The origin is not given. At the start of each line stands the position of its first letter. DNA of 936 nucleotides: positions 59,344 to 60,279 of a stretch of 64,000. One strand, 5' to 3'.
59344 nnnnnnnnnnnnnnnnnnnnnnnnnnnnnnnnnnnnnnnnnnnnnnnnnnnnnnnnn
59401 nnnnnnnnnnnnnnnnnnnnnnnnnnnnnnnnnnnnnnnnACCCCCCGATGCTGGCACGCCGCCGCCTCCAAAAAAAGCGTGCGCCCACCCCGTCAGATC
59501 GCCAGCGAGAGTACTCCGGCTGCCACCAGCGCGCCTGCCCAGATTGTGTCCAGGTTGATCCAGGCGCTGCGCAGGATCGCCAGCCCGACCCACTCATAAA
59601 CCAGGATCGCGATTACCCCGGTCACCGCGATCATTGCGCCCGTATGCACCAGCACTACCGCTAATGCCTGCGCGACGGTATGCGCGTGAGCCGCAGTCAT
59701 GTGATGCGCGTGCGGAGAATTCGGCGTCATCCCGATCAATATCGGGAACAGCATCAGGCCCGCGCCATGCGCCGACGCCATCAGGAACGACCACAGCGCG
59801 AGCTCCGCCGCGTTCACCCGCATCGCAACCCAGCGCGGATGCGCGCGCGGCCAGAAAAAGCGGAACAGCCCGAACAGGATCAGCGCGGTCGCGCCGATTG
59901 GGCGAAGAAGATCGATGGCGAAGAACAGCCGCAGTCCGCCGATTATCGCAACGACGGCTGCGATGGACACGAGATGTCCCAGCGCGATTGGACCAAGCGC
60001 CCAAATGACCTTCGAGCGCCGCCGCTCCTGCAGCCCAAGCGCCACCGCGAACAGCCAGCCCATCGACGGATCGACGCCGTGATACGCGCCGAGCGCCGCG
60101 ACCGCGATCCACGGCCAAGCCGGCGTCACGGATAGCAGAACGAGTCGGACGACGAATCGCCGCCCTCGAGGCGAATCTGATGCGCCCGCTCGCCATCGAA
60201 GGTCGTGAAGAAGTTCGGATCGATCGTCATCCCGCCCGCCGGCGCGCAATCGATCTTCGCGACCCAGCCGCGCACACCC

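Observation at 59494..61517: SBP56/methanethiol-oxidase homolog translationally coupled (GTGA) to a His-rich membrane protein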

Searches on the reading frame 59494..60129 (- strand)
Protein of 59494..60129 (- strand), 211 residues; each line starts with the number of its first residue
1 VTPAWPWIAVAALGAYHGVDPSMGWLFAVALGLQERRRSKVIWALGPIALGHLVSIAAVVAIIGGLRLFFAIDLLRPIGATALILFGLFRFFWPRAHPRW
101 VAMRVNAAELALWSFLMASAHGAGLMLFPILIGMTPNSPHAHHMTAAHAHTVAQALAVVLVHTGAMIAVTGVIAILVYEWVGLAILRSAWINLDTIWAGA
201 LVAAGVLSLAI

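Call 4: search_protein_families(library=pfam, proteins=[window:59494-60129:-], max_evalue=0.01)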
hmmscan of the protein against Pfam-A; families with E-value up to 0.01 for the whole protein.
window:59494-60129:- (211 aa): 0 families

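Call 5: search_protein_families(library=ncbifam, proteins=[window:59494-60129:-], max_evalue=0.01)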
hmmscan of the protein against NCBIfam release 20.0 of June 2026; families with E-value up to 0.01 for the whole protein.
window:59494-60129:- (211 aa): 0 families

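Call 6: search_protein_families(library=pfam, proteins=[window:59494-60129:-], max_evalue=10)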
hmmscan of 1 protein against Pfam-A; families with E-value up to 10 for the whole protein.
window:59494-60129:- (211 aa): 0 families

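Call 8: find_homologous_proteins(query=window:59497-60129:-, max_evalue=0.001)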
Query seq(211 aa) (211 aa): 7665 proteins with E <= 0.001 among 8000 candidates; the best 120 are listed.
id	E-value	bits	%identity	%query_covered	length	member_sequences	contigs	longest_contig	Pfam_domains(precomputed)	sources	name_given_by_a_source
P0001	4.7e-121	420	95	100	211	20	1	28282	-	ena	-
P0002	2.1e-119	415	94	100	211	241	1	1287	-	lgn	-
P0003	1.1e-114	400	89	100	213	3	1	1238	-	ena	-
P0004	4.2e-114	398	93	100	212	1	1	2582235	-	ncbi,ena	-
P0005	5.2e-114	397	91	100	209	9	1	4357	-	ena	-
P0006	9.8e-114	397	92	100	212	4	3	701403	-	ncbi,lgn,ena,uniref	ncbi:MAG: hypothetical protein WAU82_25215 [Candidatus Binatus sp.]|uniref:hypothetical protein n=1 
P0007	3.1e-113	395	90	100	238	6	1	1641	-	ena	-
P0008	1.2e-112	393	90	100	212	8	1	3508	-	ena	-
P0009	2.6e-112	392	91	100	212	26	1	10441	-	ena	-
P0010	5.5e-112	391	88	100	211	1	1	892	-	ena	-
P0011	6.3e-112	391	90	100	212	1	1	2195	-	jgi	jgi:hypothetical protein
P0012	8.0e-112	390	89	100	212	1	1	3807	-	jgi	jgi:hypothetical protein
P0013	9.5e-112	390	89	100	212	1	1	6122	-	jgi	jgi:hypothetical protein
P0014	1.1e-111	390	89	100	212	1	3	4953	-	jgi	-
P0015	1.5e-111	389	90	100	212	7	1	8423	-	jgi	jgi:hypothetical protein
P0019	1.8e-110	386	85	100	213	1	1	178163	-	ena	-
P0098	4.7e-90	319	73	98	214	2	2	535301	-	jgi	-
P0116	7.8e-88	312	73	100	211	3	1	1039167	-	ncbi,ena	-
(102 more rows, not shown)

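Call 15: search_protein_representatives(protein=window:59494-60129:-)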
Query: 211 residues. Proteins with E-value up to 0.001 (for the whole library): 2162; up to 1e-10: 908; up to 1e-30: 87. The best 150 are listed.
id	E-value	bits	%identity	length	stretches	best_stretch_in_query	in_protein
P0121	7.2e-77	274.4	73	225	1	2-210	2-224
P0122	3.5e-57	210.1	75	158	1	2-144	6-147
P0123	2.1e-56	207.5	72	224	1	1-131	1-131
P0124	3.8e-56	206.7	58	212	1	9-211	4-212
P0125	6.0e-49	183.2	51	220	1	1-208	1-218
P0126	9.0e-48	179.3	50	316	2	2-136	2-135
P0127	4.0e-46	173.9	51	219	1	4-209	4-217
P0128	6.8e-46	173.2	50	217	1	4-209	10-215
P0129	1.5e-45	172.0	52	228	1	6-207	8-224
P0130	1.5e-45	172.0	50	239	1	4-209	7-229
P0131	2.9e-45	171.1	55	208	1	2-153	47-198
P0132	5.0e-45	170.4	69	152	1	74-208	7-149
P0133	1.5e-44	168.8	48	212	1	4-207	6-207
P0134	2.4e-44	168.1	50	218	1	4-208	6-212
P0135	2.8e-44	167.9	47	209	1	2-209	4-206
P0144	1.6e-42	162.2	55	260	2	6-136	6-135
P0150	9.0e-41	156.5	51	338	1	3-206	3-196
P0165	3.5e-37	144.7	44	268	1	2-211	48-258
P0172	7.6e-36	140.4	52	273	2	4-131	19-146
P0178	4.7e-35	137.8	46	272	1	4-164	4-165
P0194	2.6e-33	132.1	46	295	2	9-164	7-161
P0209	1.7e-30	122.9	47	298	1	12-189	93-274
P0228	3.3e-29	118.6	49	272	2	35-209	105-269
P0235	1.2e-28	116.8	54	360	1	3-151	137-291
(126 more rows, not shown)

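Call 17: search_protein_families(library=pfam, alignment_id=A1, max_evalue=1)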
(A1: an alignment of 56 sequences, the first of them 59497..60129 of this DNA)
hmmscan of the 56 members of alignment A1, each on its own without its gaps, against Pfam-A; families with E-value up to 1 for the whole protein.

A. member 1, window:59497-60129:- (211 aa): 0 families

B. families by the number of members that match (of 56 scanned): 23 families
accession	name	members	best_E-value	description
PF18917.5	LiaI-LiaF-like_TM1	3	0.013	LiaI-LiaF-like transmembrane region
PF04087.19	DUF389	2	0.0055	Domain of unknown function (DUF389)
PF01169.24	GDT1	2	0.021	Divalent cation/proton antiporter GDT1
PF14007.11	YtpI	2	0.022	YtpI-like protein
PF15055.12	DMAC1_Dmo2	2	0.1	DMAC1/Dmo2-like domain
PF24432.1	DUF7555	1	0.0059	Family of unknown function (DUF7555)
PF15182.11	OTOS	1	0.027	Otospiralin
PF09685.15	DUF4870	1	0.037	Domain of unknown function (DUF4870)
PF10066.14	DUF2304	1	0.047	Uncharacterized conserved protein (DUF2304)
PF18321.7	3HCDH_RFF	1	0.077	3-hydroxybutyryl-CoA dehydrogenase reduced Rossmann-fold domain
PF11196.13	DUF2834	1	0.13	Protein of unknown function DUF2834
PF02656.20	DUF202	1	0.17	Domain of unknown function (DUF202)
PF23868.1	Mmc1_C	1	0.17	Mmc1 C-terminal domain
PF11699.14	CENP-C_C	1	0.18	Mif2/CENP-C like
PF18024.7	HTH_50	1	0.19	Helix-turn-helix domain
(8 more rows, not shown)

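Call 18: find_related_loci(query=A1, collection=genome_contigs, flank=8000)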
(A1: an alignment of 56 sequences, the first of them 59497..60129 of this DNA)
Query A1 (211 aa) in genome_contigs; peptide patterns used: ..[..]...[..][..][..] (x = any residue, [..] = any of these).
600 stretches matched a pattern (row limit reached: there are more); 598 encode a relative of the query (tblastn E <= 1e-3); the best 80 are kept; 80 distinct loci.
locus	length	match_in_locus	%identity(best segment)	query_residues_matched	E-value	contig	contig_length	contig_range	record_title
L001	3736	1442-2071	58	1-209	6e-66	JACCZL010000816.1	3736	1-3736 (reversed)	MAG: Chloroflexota bacterium isolate MGR_bin229 SD2897-2912_k127_6821430, whole genome shotgun sequence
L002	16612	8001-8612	52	7-209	1e-61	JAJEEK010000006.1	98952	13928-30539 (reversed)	MAG: Candidatus Poribacteria bacterium isolate p16x34bins.28 k141_829848, whole genome shotgun sequence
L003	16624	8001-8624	53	1-209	7e-61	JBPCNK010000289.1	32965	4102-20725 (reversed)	MAG: Acidobacteriota bacterium isolate TH_ant_mag_128 S1Ck127_3632064_flag_1_multi_8.0000_len_32965, whole genome shotgu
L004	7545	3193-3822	51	5-209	2e-60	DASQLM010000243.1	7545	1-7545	MAG TPA_asm: Thermoleophilaceae bacterium isolate SMAG_U11938 k141_3538948, whole genome shotgun sequence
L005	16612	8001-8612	53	7-209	9e-60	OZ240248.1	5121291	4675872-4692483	MAG: Candidatus Poribacteria bacterium isolate b8ffb888-6308-4f48-b550-e0c295cc777e genome assembly, chromosome: 1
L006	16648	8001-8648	50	1-209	2e-59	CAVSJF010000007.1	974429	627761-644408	MAG: uncultured Thermoleophilaceae bacterium isolate MFD09212.bin.2.80 genome assembly, contig: contig_1722, whole genom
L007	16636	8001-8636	50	5-209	2e-59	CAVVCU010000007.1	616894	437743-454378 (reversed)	MAG: uncultured Thermoleophilaceae bacterium isolate MFD02360.bin.2.279 genome assembly, contig: contig_2576, whole geno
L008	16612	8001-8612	53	7-209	5e-59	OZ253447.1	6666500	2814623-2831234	MAG: Candidatus Poribacteria bacterium isolate c3a381aa-0ed9-4b9f-99fb-31763fcdc289 genome assembly, chromosome: 1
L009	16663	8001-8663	48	5-211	1e-58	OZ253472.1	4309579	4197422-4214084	MAG: Dehalococcoidia bacterium isolate 530a8394-237e-405c-b316-5e5b388c5070 genome assembly, chromosome: 1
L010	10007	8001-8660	55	1-209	6e-58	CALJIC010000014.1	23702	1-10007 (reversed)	MAG TPA_asm: uncultured Roseiflexaceae bacterium isolate SRR5251193_bin.98_CONCOCT_v1.1_MAG genome assembly, contig: ERZ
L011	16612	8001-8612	52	7-209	6e-58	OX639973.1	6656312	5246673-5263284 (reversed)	MAG: uncultured Poribacteria bacterium isolate a51c2dcd-0bc8-4832-ac43-f95c9d639ad7 genome assembly, chromosome: 1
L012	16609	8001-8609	50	7-209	2e-57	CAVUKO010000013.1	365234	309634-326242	MAG: uncultured Actinomycetes bacterium isolate MFD00392.bin.2.175 genome assembly, contig: contig_49012, whole genome s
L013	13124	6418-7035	52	1-211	2e-57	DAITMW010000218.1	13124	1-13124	MAG TPA_asm: Steroidobacteraceae bacterium isolate CTOTU9903 NODE_1301_length_13124_cov_7.516872, whole genome shotgun s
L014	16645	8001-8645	52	1-209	2e-57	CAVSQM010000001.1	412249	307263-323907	MAG: uncultured Solirubrobacteraceae bacterium isolate MFD05747.bin.3.196 genome assembly, contig: contig_16877, whole g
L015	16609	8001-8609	52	5-209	1e-57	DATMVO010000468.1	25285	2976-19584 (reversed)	MAG TPA_asm: Solirubrobacteraceae bacterium isolate SMAG_U13070 k141_746593, whole genome shotgun sequence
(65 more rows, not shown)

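Call 29: predict_structure(alignment_id=A1)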
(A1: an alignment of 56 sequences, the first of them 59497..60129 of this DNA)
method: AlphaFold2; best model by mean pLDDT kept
length: 211 residues; sequences in the alignment: 56
mean_pLDDT: 91.2   pTM: 0.87
mean pLDDT of the five models: 91.2, 90.8, 90.7, 88.8, 88.5
residues with pLDDT >= 90: 161; 70-90: 39; 50-70: 11; < 50: 0
segments of 3 or more residues with pLDDT < 50: none
pLDDT, mean of each block of 10 residues (from residue 1): 87 96 94 97 98 98 93 93 95 78 90 95 93 82 68 95 98 97 84 91 93 86
secondary structure, 60 per line:
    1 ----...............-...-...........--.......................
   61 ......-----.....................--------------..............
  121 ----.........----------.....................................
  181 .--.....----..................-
elements in order: H5-19 H25-35 H38-66 H72-92 H107-120 H125-133 H144-181 H184-188 H193-210

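Call 35: search_dna_similar(query=window:59497-60129:-, collection=plasmids, mode=protein, max_rows=60)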
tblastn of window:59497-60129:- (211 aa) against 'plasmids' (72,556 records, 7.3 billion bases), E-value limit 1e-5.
Records with a match: 58; places in all: 58; records where one place covers at least 80% of the query: 55.
Best place of each record, by identity: <60% 58.
By first word of the organism name: Sinorhizobium 15; Ensifer 9; Azospirillum 6; Rhizobium 6; Phaeobacter 5; Variovorax 3; Caballeronia 2; Cupriavidus 2; Agrobacterium 2; Deinococcus 1; and 7 more.
By predicted mobility (MOB-suite, as given by PLSDB): non-mobilizable 37; conjugative 16; mobilizable 5.
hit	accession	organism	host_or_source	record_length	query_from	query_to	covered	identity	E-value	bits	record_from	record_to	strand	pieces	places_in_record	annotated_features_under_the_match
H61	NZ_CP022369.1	Azospirillum sp. TSH58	single cell,paddy soils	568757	1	197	93%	49.3%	1e-33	133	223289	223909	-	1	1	hypothetical protein | selenium-binding protein SBP56-related protein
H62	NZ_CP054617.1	Azospirillum oryzae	cell culture,soil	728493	1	197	93%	48.8%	1e-38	148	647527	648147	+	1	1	hypothetical protein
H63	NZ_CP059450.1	Azospirillum brasilense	Prokaryotes,soil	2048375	1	197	93%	46.9%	7e-39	149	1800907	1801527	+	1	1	none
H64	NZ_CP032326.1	Azospirillum argentinense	soil sample,Agricultural field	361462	1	197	93%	46.4%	3e-32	129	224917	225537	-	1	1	hypothetical protein | selenium-binding protein SBP56-related protein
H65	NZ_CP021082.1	Deinococcus ficus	Ficus religiosa L.,cell ...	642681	1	194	92%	46.9%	2e-32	130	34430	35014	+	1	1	hypothetical protein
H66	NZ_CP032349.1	Azospirillum brasilense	soil sample,Agricultural field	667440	1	197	93%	45.9%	2e-39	150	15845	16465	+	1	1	hypothetical protein | selenium-binding protein SBP56-related protein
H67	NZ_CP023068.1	Sinorhizobium sojae CCBAU 05684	G.max,nodule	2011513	1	197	93%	45.7%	2e-31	127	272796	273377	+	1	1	record has no annotation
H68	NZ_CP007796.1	Azospirillum argentinense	Triticum aestivum L.,Root,wheat ...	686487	1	197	93%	45.4%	4e-32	129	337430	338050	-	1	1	hypothetical protein | selenium-binding family protein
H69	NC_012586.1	Sinorhizobium fredii NGR234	-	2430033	1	197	93%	45.2%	1e-30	125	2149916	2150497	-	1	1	record has no annotation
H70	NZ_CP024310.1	Sinorhizobium fredii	Phaseolus vulgaris,cell culture,plant ...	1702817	5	197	91%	45.7%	3e-32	129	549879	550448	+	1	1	record has no annotation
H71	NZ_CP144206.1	Sinorhizobium chiapasense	mixed culture,rhizosphere soil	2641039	1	197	93%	44.7%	5e-30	123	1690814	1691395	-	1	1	none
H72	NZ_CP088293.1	Phyllobacterium sp. T1018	Melilotus albus,Cell culture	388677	1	197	93%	44.2%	3e-27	115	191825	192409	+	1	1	hypothetical protein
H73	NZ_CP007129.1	Gemmatirosa kalamazoonensis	-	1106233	1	197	93%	43.9%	2e-27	115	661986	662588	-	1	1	record has no annotation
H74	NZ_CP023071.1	Sinorhizobium fredii CCBAU 83666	G.max,nodule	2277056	1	197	93%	43.4%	2e-30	124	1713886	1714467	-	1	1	record has no annotation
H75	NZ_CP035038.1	Sinorhizobium fredii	single cell,soil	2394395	1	197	93%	43.4%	2e-30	124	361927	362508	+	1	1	none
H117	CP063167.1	Variovorax paradoxus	-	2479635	1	132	63%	42.4%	5e-14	77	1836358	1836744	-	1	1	none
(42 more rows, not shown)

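Call 40: fold_search(model_id=the predicted structure, library=pdb)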
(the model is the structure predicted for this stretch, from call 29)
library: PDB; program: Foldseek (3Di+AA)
matches with E <= 10: 285; with E <= 0.001: 0
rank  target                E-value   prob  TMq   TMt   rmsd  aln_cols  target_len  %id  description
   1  8b70_A                1.3e-01  0.16  0.16  0.09  20.3       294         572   10  KimA from B. subtilis with nucleotide second-messenger c-di-AMP bound (released 2023-01-18)
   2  6d91                  2.8e-01  0.25  0.26  0.16  18.7       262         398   12  Crystal structure of the Deinococcus radiodurans Nramp/MntH divalent transition metal transporter in the outward-open, a (released 2019-02-13)
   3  6ob6_A                4.9e-01  0.69  0.36  0.25   7.9       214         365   14  Human equilibrative nucleoside transporter-1, S-(4-nitrobenzyl)-6-thioinosine bound, merohedrally twinned (released 2019-07-03)
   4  7ngh_A                6.8e-01  0.10  0.19  0.12  20.4       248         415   17  Structure of glutamate transporter homologue in complex with Sybody (released 2021-09-15)
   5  6s3k_A                7.1e-01  0.11  0.21  0.10  19.4       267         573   16  KimA from Bacillus subtilis in inward-facing, occluded state (released 2020-02-12)
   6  4lds_A                7.4e-01  0.47  0.33  0.21   8.9       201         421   16  The inward-facing structure of the glucose transporter from Staphylococcus epidermidis (released 2013-10-16)
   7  5j4i_A                7.8e-01  0.10  0.19  0.12  19.1       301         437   12  Crystal Structure of the L-arginine/agmatine antiporter from E. coli at 2.2 Angstroem resolution (released 2016-08-31)
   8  9op1_C                8.1e-01  0.15  0.21  0.15  15.6       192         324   13  Cryo-EM structure of Candida albicans fluoride channel FEX in complex with Fab fragment (released 2025-12-03)
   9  7zh0                  8.5e-01  0.16  0.24  0.14  10.7       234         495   12  Structure of human OCT3 in lipid nanodisc (released 2022-11-09)
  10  8x82_A                8.9e-01  0.07  0.15  0.10  19.5       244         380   13  The cryo-EM structure of insect gustatory receptor Gr43a I418A from Drosophila melanogaster (released 2024-02-07)
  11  9irx                  9.3e-01  0.20  0.24  0.13  17.9       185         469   18  Structure of human URAT1 bound with benzbromarone (released 2025-01-15)
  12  6x17_A                9.3e-01  0.07  0.15  0.10  19.5       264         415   15  Outward-facing state of the glutamate transporter homologue GltPh in complex with TBOA (released 2020-11-18)
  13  9b3m                  9.7e-01  0.63  0.38  0.25   8.0       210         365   17  NorA in inward-open conformation (NorA-BRIL fusion) (released 2024-12-11)
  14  7wsn_A                9.7e-01  0.30  0.31  0.17  10.8       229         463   16  Cryo-EM structure of human glucose transporter GLUT4 bound to cytochalasin B in detergent micelles (released 2022-05-18)
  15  8afa_B                9.7e-01  0.07  0.17  0.10  20.0       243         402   18  Cryo-EM structure of a substrate-bound glutamate transporter homologue GltTk encapsulated within a nanodisc (released 2023-04-05)
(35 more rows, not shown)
